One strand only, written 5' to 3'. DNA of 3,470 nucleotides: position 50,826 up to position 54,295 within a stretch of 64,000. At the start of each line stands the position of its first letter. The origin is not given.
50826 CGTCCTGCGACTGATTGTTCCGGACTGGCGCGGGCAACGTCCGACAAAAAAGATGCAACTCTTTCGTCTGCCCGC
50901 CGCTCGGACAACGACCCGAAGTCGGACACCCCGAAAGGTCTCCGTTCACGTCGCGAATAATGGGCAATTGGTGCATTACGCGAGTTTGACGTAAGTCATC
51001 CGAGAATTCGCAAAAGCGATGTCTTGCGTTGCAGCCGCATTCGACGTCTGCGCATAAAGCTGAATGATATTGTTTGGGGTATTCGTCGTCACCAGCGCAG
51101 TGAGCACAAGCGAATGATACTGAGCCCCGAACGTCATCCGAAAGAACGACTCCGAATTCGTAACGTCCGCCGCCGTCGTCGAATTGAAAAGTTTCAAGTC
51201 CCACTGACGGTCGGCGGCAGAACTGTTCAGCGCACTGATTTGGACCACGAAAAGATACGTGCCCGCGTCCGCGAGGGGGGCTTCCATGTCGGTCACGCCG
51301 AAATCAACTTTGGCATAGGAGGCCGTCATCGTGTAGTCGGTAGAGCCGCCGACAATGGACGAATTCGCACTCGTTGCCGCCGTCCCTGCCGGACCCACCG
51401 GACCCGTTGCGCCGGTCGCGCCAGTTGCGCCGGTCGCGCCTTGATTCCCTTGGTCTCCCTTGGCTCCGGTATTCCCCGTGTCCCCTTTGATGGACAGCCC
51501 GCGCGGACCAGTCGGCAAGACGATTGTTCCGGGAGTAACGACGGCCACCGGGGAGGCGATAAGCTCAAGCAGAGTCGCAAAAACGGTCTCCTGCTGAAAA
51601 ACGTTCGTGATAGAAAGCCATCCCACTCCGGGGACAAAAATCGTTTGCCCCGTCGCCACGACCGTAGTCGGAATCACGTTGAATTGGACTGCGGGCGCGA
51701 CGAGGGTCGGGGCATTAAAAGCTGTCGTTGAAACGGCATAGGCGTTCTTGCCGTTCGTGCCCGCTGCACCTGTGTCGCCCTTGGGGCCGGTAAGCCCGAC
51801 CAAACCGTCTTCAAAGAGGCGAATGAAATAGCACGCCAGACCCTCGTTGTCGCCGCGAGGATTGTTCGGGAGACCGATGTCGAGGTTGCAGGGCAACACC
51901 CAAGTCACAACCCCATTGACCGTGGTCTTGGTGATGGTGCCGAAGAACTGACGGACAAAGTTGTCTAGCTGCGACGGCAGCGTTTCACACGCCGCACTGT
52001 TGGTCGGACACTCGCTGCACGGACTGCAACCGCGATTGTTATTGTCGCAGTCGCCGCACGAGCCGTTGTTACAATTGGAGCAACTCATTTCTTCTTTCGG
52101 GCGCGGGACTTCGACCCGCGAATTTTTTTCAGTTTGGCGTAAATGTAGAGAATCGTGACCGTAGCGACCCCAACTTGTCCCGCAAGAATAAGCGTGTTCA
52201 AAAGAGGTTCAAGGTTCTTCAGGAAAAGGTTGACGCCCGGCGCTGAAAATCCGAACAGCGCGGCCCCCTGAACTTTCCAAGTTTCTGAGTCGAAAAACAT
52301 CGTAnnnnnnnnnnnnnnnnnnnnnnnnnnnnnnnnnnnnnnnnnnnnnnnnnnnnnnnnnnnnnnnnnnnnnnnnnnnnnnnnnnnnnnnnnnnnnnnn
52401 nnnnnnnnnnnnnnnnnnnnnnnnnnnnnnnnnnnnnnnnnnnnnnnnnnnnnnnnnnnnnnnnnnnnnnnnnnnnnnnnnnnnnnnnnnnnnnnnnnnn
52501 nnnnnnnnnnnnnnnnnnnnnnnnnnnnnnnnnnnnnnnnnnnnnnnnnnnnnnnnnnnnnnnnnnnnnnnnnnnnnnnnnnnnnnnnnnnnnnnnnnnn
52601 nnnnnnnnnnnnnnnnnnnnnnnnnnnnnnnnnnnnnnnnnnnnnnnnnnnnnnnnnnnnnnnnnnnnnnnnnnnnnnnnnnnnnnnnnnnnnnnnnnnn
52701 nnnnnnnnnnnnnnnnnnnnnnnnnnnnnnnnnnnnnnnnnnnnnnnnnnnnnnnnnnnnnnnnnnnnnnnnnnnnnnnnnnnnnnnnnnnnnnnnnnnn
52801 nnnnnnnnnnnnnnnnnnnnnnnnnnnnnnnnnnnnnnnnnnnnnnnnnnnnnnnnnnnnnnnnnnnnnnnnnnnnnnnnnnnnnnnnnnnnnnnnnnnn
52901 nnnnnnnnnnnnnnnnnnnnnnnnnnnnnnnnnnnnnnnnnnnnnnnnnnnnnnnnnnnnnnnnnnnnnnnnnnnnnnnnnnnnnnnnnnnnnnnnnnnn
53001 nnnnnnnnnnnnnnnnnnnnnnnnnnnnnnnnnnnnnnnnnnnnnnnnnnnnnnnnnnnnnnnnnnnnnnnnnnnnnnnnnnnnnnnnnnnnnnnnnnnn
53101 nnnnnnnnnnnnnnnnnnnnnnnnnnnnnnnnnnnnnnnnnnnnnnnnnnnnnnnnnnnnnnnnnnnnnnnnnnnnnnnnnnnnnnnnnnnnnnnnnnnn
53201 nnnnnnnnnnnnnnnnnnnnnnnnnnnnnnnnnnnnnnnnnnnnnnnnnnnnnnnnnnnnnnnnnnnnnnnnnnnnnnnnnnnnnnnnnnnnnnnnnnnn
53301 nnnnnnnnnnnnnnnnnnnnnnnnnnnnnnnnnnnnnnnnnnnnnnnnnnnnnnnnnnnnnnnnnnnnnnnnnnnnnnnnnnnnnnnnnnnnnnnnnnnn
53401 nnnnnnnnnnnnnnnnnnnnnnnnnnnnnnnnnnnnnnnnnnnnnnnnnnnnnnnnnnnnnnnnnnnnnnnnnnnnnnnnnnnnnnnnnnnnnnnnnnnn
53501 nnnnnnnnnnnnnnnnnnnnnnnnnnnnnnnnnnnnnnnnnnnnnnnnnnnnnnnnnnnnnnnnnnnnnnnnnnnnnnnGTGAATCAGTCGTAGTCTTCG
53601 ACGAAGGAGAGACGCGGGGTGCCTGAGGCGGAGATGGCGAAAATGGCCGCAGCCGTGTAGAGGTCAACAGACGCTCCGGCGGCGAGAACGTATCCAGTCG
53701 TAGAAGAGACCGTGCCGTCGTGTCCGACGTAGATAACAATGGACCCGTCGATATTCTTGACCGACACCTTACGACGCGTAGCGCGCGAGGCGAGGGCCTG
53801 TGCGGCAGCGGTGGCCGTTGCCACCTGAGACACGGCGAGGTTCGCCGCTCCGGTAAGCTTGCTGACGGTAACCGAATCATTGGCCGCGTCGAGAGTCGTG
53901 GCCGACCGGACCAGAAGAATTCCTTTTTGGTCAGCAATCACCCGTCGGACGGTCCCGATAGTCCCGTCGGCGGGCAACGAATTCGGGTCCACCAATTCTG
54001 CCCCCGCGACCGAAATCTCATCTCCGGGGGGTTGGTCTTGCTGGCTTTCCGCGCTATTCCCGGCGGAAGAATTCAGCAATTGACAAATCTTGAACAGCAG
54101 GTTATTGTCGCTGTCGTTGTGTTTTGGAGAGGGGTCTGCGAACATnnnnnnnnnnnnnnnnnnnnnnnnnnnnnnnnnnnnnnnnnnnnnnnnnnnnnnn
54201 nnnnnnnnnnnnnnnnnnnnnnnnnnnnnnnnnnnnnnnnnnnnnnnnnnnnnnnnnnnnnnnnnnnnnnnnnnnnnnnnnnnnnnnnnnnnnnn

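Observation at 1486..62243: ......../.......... is strongly over-represented and strand-biased across the window, including inside genes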

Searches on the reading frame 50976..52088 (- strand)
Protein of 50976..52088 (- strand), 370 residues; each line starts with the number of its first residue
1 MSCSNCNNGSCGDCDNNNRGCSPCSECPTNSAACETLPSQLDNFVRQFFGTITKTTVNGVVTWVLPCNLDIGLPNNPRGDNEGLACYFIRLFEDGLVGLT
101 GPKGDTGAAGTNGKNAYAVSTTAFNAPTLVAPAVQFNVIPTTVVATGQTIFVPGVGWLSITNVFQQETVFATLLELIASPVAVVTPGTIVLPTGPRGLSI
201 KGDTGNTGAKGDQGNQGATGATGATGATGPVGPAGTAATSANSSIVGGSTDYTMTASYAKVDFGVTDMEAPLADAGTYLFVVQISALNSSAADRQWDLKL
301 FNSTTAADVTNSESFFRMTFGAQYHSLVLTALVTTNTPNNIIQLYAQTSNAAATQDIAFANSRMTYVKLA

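Call 11: search_protein_families(library=phrogs, proteins=[window:50976-52088:-])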
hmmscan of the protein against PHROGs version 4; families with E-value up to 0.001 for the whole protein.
window:50976-52088:- (370 aa): 31 families (the best 25 are shown)
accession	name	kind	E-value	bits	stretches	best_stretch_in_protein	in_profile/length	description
phrog_5073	-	tail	1.8e-17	64.6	1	192-360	319-417/519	tail fiber protein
phrog_819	-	tail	5e-12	45.8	1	94-275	650-774/1024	tail protein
phrog_8745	-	tail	3.2e-11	42.3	1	192-278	1432-1517/1803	tail fiber protein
phrog_366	-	tail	2e-10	41.7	1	192-259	343-388/474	tail fiber protein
phrog_10972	-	tail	3.3e-10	41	1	198-238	153-193/343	tail fiber protein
phrog_6320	-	tail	9.2e-10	38.9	1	94-252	148-229/745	tail fiber protein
phrog_18350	-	tail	1.7e-09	38.7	1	187-258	153-218/253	tail fiber protein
phrog_29268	-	unknown function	1.5e-08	34.2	1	94-248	296-452/653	-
phrog_31840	-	unknown function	1.3e-06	27.3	1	95-312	882-1092/1321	-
phrog_1658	-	unknown function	1.5e-06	29.1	1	192-240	56-105/239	-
phrog_34255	-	unknown function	2.6e-06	26.5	1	193-312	360-480/1044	-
phrog_15437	-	tail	3.5e-06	26.9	0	199-228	314-343/656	tail fiber protein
phrog_1806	-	tail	9.1e-06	26.2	1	201-238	111-148/276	collagen like minor tail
phrog_3890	-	tail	1e-05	23.1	1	158-246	1862-1952/3453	straight fibre tail protein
phrog_13892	-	tail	1.1e-05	25.7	1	193-242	47-94/676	minor tail protein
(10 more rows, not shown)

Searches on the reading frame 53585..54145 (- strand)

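Call 11: search_protein_families(library=phrogs, proteins=[window:53585-54145:-])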
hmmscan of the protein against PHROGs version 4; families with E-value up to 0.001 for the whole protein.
window:53585-54145:- (186 aa): 1 family
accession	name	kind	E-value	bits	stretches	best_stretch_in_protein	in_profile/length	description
phrog_30212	-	unknown function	1.9e-06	28.9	1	98-176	114-194/202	-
